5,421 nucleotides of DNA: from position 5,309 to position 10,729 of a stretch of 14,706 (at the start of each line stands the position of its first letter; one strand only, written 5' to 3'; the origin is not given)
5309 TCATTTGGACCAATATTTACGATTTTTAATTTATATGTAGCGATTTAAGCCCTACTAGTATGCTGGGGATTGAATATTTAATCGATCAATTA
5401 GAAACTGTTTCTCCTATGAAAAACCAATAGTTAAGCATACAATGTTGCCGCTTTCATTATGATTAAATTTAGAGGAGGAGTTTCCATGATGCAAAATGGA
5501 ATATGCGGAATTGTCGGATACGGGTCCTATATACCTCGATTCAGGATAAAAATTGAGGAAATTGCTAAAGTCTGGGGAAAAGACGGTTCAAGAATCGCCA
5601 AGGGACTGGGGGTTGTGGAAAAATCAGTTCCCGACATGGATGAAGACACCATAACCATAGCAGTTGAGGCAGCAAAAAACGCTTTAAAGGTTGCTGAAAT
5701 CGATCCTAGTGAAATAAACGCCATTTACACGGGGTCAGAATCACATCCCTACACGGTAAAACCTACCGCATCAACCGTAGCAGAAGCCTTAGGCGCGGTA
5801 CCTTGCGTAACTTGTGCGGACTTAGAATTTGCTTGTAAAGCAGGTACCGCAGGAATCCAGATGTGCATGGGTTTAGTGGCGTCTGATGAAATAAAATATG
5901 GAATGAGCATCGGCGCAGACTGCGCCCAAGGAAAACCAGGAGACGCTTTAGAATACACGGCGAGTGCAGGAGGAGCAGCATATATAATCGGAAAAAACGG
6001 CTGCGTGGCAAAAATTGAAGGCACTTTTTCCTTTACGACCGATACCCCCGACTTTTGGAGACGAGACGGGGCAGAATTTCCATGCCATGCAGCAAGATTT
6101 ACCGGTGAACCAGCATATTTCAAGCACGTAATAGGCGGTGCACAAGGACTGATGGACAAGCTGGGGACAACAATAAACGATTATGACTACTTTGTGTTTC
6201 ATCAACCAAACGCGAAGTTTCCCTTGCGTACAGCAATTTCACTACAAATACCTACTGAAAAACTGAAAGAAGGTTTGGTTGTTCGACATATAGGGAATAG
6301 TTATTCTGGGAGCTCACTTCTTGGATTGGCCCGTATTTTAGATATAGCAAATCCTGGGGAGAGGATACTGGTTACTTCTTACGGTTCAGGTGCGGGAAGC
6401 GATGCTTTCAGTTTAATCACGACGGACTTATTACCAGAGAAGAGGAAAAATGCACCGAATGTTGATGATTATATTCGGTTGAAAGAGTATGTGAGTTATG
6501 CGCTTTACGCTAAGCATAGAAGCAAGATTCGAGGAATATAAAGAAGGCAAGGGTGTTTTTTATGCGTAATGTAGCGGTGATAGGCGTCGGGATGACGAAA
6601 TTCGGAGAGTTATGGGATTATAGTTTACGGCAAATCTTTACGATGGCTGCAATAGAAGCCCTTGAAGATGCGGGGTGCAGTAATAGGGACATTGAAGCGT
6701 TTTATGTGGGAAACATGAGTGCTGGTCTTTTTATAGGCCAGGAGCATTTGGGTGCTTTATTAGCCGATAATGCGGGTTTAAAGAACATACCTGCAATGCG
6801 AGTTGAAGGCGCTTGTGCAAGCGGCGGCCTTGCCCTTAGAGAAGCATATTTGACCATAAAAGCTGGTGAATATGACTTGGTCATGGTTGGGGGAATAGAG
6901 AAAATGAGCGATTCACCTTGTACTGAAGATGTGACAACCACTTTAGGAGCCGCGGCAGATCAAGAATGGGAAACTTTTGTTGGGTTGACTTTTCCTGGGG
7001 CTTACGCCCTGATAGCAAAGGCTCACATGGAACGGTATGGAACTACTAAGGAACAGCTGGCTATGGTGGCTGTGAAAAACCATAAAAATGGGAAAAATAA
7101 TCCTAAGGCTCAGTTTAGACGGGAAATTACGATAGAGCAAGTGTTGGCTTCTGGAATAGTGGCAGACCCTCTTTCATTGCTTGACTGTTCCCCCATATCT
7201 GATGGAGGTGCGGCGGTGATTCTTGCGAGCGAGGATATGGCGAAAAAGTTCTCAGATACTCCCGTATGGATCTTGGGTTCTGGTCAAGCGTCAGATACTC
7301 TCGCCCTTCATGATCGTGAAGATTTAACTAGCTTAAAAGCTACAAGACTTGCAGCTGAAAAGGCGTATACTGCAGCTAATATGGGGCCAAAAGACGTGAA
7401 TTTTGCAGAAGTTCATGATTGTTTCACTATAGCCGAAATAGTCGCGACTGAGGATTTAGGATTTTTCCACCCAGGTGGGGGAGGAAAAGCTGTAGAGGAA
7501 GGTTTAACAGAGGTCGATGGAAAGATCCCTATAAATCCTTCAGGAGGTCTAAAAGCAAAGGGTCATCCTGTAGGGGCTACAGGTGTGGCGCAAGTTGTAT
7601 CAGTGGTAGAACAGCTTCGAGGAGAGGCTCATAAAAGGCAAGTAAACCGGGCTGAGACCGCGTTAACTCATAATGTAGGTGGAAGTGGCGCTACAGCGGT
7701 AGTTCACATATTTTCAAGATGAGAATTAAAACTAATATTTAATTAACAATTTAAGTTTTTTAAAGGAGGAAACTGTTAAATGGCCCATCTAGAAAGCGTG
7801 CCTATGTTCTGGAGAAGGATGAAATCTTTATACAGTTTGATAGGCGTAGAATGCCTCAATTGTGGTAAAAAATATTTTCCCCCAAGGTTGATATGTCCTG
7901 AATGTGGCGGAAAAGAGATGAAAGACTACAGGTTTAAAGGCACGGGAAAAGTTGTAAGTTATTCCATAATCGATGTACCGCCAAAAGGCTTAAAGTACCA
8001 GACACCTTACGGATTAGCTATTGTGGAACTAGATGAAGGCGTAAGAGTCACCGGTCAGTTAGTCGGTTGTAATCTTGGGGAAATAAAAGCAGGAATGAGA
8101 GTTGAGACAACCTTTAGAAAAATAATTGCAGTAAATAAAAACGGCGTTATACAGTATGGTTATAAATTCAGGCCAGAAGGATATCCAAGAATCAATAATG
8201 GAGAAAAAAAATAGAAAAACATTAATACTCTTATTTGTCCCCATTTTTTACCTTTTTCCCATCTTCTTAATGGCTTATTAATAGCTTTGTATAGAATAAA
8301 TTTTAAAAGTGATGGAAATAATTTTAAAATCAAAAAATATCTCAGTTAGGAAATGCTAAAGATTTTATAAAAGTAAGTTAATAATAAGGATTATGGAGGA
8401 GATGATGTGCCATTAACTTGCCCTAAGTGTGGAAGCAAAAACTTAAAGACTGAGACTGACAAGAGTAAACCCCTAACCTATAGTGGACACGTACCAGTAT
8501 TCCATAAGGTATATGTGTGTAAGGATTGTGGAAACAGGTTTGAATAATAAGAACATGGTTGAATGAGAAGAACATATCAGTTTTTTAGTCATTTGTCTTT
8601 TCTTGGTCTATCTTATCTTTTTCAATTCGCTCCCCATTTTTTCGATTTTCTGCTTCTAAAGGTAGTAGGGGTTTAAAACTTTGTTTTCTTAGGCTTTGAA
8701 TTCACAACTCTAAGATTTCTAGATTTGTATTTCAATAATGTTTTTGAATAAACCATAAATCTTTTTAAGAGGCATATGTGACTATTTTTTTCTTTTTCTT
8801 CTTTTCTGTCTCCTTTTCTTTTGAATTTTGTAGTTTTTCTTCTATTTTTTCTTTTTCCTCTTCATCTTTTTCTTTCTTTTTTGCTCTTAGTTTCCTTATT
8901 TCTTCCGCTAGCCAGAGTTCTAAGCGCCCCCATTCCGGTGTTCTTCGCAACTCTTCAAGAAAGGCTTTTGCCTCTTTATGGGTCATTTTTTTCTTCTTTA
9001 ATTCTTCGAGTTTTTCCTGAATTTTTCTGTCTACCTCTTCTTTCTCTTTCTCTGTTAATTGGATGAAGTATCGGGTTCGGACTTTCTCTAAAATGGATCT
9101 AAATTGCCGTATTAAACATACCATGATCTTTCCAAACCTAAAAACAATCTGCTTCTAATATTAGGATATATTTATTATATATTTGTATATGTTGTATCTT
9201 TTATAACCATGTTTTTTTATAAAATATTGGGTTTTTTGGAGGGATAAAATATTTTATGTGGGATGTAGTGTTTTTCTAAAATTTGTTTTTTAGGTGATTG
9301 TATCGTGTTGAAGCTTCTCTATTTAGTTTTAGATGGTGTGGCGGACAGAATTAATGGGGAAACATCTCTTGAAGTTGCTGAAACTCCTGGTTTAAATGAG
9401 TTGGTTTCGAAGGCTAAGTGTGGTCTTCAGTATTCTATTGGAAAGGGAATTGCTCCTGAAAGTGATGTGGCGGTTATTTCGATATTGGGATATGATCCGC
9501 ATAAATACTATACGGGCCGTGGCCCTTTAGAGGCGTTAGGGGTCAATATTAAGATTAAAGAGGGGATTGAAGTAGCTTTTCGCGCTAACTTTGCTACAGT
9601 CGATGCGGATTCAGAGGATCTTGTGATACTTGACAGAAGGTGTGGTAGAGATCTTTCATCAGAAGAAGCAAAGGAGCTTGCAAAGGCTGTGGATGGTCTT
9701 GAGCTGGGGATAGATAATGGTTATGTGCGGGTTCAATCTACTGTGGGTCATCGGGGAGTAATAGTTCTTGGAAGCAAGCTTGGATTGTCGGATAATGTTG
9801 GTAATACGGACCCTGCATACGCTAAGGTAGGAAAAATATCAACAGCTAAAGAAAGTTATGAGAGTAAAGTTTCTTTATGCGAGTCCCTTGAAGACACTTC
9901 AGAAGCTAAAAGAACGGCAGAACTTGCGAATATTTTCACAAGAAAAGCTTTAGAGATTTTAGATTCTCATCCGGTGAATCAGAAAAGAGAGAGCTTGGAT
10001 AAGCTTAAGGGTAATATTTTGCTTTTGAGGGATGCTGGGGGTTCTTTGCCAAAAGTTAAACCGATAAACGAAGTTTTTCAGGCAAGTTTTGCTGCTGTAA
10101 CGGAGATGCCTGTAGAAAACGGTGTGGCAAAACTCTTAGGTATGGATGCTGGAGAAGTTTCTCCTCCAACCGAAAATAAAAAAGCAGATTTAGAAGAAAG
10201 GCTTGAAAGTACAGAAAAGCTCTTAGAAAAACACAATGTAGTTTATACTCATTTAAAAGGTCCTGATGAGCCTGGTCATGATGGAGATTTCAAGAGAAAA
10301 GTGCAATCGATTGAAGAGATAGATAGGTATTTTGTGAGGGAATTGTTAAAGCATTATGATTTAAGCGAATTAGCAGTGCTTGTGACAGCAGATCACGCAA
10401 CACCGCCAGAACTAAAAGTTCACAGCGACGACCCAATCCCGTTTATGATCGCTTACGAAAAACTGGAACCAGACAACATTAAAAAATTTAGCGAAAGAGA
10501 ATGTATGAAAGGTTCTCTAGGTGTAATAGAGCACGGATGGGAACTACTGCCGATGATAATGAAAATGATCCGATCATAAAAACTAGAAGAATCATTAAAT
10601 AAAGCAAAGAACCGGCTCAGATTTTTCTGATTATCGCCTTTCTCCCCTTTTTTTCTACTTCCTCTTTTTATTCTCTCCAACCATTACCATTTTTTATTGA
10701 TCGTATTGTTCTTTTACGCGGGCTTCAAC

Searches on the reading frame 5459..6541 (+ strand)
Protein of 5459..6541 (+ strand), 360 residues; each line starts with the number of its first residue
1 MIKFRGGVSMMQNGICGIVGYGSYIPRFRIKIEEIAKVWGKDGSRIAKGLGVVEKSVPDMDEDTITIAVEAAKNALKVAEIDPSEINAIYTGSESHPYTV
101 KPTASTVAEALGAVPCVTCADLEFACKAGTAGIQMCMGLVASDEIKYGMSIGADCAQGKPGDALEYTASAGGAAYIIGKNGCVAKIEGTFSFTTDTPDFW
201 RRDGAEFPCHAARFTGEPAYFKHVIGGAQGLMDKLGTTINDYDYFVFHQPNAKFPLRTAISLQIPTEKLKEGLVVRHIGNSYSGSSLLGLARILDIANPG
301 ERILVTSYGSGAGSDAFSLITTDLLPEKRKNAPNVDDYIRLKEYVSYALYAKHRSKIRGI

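Call 10: search_protein_families(library=pfam, proteins=[window:5459-6541:+])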
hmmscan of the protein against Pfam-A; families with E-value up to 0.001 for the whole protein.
window:5459-6541:+ (360 aa): 2 families
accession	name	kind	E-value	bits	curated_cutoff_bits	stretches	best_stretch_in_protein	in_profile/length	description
PF08541.16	ACP_syn_III_C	-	8.5e-09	35.9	26.6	1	233-312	2-81/90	3-Oxoacyl-[acyl-carrier-protein (ACP)] synthase III C terminal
PF08540.16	HMG_CoA_synt_C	-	1.5e-05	25.2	25.1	0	261-324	136-204/280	Hydroxymethylglutaryl-coenzyme A synthase C terminal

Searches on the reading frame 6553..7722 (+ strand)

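Call 10: search_protein_families(library=pfam, proteins=[window:6553-7722:+])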
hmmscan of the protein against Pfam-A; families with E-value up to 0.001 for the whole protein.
window:6553-7722:+ (389 aa): 4 families
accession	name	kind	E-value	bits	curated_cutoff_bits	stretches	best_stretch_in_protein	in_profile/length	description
PF22691.2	Thiolase_C_1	-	4e-48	163.2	28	1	244-389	1-144/144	Thiolase C-terminal domain-like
PF00108.29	Thiolase_N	-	5.7e-34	118.1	26.4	1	7-228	1-260/260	Thiolase, N-terminal domain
PF02803.24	Thiolase_C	-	3.8e-09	36.7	27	1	265-364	25-106/123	Thiolase, C-terminal domain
PF00109.32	ketoacyl-synt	-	1.4e-07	31.8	20.8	1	80-119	166-205/252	Beta-ketoacyl synthase, N-terminal domain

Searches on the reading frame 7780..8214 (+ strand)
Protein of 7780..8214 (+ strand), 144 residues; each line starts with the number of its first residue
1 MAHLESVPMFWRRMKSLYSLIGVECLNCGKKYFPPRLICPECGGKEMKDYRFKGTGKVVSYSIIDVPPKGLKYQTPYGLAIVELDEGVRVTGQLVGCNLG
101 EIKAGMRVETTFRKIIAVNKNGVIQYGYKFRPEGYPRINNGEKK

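Call 10: search_protein_families(library=pfam, proteins=[window:7780-8214:+])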
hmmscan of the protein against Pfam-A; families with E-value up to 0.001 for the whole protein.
window:7780-8214:+ (144 aa): 2 families
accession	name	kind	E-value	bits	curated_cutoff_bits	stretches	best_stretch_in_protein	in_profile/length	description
PF01796.24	OB_ChsH2_C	-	4.3e-19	68.7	27.1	1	52-113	4-65/65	ChsH2, C-terminal OB-fold domain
PF12172.15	zf-ChsH2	-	3.8e-08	33.4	23.2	1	18-47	7-36/37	ChsH2, rubredoxin-like zinc ribbon domain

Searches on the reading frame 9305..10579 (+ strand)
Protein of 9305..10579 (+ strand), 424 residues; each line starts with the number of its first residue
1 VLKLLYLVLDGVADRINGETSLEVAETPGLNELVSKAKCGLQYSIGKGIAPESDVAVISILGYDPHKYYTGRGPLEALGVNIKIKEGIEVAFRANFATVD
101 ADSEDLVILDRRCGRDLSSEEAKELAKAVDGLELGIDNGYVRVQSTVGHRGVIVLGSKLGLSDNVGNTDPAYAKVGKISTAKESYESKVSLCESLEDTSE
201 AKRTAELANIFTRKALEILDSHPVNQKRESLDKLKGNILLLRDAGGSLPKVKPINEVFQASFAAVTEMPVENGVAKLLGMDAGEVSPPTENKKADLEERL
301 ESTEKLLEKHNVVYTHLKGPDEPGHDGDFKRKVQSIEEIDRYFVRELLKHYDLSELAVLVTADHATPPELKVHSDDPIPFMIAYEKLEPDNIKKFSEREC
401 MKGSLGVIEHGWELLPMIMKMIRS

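Call 10: search_protein_families(library=pfam, proteins=[window:9305-10579:+])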
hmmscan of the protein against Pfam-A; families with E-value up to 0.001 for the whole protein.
window:9305-10579:+ (424 aa): 2 families
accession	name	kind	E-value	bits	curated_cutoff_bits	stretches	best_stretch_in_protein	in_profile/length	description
PF10143.14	PhosphMutase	-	6.1e-49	166.6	21.5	1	36-225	3-170/170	2,3-bisphosphoglycerate-independent phosphoglycerate mutase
PF01676.23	Metalloenzyme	-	6.7e-31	108.1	24.3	1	4-409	3-241/252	Metalloenzyme superfamily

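Call 31: find_related_loci(query=window:9305-10579:+, collection=genome_contigs, flank=2000)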
Query window:9305-10579:+ (424 aa) in genome_contigs; peptide patterns used: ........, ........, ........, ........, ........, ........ (x = any residue, [..] = any of these).
240 stretches matched a pattern; 93 encode a relative of the query (tblastn E <= 1e-3); the best 80 are kept; 80 distinct loci.
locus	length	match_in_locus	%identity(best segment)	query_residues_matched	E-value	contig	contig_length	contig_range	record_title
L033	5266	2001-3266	91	2-423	0e+0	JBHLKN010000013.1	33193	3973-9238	MAG: Candidatus Hodarchaeota archaeon isolate DZ1B.339 DZ1B.339@2888, whole genome shotgun sequence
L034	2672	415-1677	66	2-423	0e+0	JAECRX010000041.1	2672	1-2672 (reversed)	MAG: Candidatus Sifarchaeum subterraneum isolate CR_Bin_142 k127_275060, whole genome shotgun sequence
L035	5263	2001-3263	61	2-423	4e-178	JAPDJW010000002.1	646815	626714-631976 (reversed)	MAG: Thermoproteota archaeon isolate S9B7_HD70 c_000000000003, whole genome shotgun sequence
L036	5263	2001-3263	60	1-422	8e-174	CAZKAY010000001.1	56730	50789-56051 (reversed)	MAG TPA_asm: uncultured Thermoproteales archaeon isolate SRP141552_co1_92 genome assembly, contig: NODE_170_length_56730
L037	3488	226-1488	59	2-423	4e-173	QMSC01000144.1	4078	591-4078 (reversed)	MAG: Thermoprotei archaeon isolate B14_G17 B14_Guay17_scaffold_12930, whole genome shotgun sequence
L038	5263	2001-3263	60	2-422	7e-165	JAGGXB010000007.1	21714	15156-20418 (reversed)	MAG: Thermoproteales archaeon isolate AUK141 PB_MBMC_095_c_000000000123, whole genome shotgun sequence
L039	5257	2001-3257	59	5-423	8e-164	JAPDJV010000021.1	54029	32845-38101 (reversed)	MAG: Thermoproteota archaeon isolate S9B2_HD70 c_000000000209, whole genome shotgun sequence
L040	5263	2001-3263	57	2-422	8e-162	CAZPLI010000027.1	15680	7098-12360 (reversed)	MAG TPA_asm: uncultured Thermofilaceae archaeon isolate SRP141552_co1_50 genome assembly, contig: NODE_1606_length_15680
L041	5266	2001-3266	57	2-422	2e-160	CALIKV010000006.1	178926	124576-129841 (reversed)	MAG: uncultured Sulfolobales archaeon isolate S1_Bin_MAXBIN__196_sub_1 genome assembly, contig: c_000001921095, whole ge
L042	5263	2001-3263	57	1-422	2e-153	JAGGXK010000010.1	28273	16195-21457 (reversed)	MAG: Desulfurococcales archaeon isolate AUK150 PB_MBMC_104_c_000000000134, whole genome shotgun sequence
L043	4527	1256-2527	55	2-424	7e-153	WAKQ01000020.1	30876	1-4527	MAG: Desulfurococcales archaeon isolate S013_73 k151_82351, whole genome shotgun sequence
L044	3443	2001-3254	56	4-422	6e-154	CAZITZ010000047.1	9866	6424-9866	MAG TPA_asm: uncultured Desulfurococcaceae archaeon isolate binchicken_co256_262 genome assembly, contig: NODE_18720_len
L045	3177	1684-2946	55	2-422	2e-152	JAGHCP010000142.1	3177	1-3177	MAG: Desulfurococcales archaeon isolate AUK285 PB_MBMC_239_c_000000000035, whole genome shotgun sequence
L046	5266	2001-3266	59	2-424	9e-167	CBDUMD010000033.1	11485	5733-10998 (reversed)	MAG TPA_asm: uncultured Thermoproteales archaeon isolate SRR6823441_binner23_Refined_173 genome assembly, contig: ERZ174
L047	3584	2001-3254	56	4-422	4e-154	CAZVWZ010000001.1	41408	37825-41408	MAG TPA_asm: uncultured Desulfurococcaceae archaeon isolate binchicken_co6_445 genome assembly, contig: NODE_594_length_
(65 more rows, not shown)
